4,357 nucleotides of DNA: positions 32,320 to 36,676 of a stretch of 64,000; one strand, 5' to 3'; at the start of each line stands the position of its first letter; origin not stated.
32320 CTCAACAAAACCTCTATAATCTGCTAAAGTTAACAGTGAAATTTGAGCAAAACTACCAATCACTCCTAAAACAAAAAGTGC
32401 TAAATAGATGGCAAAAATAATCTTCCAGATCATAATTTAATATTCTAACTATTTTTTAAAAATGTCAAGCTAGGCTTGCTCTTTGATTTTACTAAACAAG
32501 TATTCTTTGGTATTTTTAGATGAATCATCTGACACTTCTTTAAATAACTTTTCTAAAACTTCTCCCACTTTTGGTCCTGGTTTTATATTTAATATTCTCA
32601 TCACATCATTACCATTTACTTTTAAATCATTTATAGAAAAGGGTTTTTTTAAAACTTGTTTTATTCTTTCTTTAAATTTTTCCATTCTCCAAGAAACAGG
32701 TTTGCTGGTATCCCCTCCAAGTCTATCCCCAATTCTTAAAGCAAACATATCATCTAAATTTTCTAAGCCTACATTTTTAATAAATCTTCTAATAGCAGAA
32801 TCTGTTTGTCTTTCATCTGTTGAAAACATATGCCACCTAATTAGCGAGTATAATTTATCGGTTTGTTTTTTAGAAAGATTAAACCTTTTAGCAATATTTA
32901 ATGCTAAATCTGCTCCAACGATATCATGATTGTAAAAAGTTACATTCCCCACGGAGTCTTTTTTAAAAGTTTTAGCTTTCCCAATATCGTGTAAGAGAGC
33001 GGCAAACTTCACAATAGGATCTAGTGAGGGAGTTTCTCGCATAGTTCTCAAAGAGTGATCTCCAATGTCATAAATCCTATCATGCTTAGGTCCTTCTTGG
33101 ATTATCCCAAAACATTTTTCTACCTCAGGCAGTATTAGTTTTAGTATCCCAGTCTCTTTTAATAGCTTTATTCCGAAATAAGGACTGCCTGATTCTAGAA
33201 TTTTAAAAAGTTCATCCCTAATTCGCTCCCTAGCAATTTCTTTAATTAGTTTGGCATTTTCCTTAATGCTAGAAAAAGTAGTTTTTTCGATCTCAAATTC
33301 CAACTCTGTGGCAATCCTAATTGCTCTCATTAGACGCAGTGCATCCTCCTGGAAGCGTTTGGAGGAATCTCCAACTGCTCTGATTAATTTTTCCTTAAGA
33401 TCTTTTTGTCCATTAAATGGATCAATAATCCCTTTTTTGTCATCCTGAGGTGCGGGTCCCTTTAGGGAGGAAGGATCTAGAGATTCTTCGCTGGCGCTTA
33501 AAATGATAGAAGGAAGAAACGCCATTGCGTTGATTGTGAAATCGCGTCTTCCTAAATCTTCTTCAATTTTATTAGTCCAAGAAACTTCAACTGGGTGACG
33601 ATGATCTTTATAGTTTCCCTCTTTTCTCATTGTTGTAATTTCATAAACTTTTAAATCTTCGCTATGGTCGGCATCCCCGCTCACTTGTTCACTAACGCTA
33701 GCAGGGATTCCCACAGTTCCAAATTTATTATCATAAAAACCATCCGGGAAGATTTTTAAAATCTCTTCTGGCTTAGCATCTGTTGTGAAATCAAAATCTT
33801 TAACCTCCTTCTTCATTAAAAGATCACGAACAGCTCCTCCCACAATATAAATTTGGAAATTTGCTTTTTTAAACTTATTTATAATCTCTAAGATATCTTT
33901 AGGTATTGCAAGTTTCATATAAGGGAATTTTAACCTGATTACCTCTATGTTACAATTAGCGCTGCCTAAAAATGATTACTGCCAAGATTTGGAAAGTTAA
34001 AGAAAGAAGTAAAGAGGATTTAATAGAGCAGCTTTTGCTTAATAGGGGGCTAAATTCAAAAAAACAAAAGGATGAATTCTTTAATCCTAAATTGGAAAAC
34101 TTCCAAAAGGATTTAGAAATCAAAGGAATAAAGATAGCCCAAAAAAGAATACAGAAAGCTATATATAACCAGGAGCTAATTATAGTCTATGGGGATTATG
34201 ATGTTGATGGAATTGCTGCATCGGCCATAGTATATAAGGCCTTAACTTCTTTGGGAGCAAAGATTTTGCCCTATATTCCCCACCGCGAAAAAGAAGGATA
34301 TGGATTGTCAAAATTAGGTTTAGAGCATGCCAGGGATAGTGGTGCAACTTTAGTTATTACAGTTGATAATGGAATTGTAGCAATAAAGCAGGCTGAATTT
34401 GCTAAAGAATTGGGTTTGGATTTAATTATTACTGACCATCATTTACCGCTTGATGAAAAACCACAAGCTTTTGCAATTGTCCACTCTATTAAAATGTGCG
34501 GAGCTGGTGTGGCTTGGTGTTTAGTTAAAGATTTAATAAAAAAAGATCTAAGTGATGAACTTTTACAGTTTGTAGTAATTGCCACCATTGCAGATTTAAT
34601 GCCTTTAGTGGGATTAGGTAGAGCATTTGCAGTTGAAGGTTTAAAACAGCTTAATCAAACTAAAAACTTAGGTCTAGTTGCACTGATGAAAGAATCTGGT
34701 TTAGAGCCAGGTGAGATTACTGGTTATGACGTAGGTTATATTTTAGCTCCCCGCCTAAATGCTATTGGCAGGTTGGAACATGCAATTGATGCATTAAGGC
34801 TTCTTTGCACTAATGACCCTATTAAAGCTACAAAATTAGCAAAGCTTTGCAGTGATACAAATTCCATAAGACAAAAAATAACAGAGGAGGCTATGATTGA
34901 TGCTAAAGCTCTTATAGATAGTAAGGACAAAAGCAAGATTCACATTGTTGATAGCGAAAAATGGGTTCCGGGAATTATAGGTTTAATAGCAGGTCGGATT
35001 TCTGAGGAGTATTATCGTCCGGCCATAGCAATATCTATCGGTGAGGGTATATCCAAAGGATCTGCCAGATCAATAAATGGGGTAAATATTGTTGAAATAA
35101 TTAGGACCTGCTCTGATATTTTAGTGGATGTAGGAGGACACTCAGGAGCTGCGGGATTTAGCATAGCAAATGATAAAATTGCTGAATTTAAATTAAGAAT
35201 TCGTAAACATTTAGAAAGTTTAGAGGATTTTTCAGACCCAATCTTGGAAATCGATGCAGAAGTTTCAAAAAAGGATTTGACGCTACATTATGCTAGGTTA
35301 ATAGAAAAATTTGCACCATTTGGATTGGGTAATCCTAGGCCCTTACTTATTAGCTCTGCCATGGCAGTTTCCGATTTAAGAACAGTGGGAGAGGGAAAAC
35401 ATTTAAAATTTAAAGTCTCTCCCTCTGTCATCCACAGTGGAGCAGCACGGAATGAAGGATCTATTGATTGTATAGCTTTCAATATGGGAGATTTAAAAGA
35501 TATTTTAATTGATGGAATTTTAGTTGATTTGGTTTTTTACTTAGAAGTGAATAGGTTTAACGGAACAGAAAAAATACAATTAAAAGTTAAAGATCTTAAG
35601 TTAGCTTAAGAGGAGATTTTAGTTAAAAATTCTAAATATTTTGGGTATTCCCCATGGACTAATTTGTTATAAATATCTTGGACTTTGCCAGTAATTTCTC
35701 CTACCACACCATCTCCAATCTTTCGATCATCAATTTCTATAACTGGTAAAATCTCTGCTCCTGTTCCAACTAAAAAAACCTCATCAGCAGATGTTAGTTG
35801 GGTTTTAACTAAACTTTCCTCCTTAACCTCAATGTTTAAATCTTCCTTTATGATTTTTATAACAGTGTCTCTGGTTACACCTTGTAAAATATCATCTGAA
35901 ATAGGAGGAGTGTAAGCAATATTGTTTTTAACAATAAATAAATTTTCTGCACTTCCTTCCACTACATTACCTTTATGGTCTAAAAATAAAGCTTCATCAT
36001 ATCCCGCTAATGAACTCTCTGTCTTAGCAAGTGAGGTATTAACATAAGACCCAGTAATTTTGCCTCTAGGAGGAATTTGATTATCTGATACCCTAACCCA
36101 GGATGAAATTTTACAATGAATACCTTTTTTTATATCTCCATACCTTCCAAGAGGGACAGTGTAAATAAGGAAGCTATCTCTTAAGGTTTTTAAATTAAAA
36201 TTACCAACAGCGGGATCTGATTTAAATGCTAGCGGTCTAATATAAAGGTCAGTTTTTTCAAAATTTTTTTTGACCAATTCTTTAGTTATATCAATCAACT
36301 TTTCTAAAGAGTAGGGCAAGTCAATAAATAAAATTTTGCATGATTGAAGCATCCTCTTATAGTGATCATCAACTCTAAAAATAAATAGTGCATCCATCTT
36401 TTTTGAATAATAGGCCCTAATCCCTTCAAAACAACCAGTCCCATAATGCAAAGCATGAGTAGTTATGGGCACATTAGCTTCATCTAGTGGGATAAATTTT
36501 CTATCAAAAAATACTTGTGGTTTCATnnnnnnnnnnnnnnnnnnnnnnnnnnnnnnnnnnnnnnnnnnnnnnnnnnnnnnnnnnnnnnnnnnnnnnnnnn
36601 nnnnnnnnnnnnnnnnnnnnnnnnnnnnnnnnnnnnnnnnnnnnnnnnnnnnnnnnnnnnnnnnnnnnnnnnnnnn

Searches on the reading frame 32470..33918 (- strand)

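Call 10: search_protein_families(library=pfam, proteins=[window:32470-33918:-], max_evalue=0.0001)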
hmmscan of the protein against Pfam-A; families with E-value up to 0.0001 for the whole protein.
window:32470-33918:- (482 aa): 4 families
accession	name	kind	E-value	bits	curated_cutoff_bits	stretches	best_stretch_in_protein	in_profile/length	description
PF01743.26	PolyA_pol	-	1.1e-30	107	23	1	23-180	1-126/126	Poly A polymerase head domain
PF12627.12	PolyA_pol_RNAbd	-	1.5e-20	73.1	22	1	208-268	2-62/64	Probable RNA and SrmB- binding site of polymerase A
PF13735.12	tRNA_NucTran2_2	-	3.5e-10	40.5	27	1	412-477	85-148/149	tRNA nucleotidyltransferase domain 2 putative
PF01966.28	HD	-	2.4e-09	38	22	1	288-368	4-90/116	HD domain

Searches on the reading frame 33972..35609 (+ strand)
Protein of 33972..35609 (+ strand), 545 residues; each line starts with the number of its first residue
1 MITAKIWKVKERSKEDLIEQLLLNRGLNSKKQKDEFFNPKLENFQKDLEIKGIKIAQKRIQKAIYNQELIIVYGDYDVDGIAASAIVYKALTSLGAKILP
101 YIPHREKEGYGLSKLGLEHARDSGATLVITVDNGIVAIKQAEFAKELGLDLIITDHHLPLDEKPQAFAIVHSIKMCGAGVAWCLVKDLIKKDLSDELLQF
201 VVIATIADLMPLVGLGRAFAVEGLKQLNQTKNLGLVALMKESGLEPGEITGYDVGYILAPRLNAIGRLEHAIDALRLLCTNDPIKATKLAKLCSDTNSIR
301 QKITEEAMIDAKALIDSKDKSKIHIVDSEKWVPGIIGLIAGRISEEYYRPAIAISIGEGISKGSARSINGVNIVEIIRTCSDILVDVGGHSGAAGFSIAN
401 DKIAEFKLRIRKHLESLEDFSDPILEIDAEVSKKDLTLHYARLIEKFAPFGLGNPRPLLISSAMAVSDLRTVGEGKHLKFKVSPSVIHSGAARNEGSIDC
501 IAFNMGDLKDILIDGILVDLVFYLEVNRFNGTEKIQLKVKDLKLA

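Call 10: search_protein_families(library=pfam, proteins=[window:33972-35609:+], max_evalue=0.0001)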
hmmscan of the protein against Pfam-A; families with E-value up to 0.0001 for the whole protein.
window:33972-35609:+ (545 aa): 3 families
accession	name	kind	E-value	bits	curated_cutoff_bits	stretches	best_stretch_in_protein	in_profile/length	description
PF17768.7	RecJ_OB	-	3.9e-25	88.4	27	1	427-541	1-107/107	RecJ OB domain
PF01368.27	DHH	-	2.4e-21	76.7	28.1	1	70-205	2-125/125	DHH family, N-terminal domain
PF02272.25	DHHA1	-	4.6e-12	46.7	25.9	1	325-411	6-97/102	DHHA1 domain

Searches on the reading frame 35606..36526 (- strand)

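Call 10: search_protein_families(library=pfam, proteins=[window:35606-36526:-], max_evalue=0.0001)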
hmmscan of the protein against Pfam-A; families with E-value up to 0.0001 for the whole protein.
window:35606-36526:- (306 aa): 1 family
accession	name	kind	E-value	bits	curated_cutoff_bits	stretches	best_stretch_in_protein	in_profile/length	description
PF01063.24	Aminotran_4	-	1.4e-47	162.9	28.5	1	31-265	1-223/223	Amino-transferase class IV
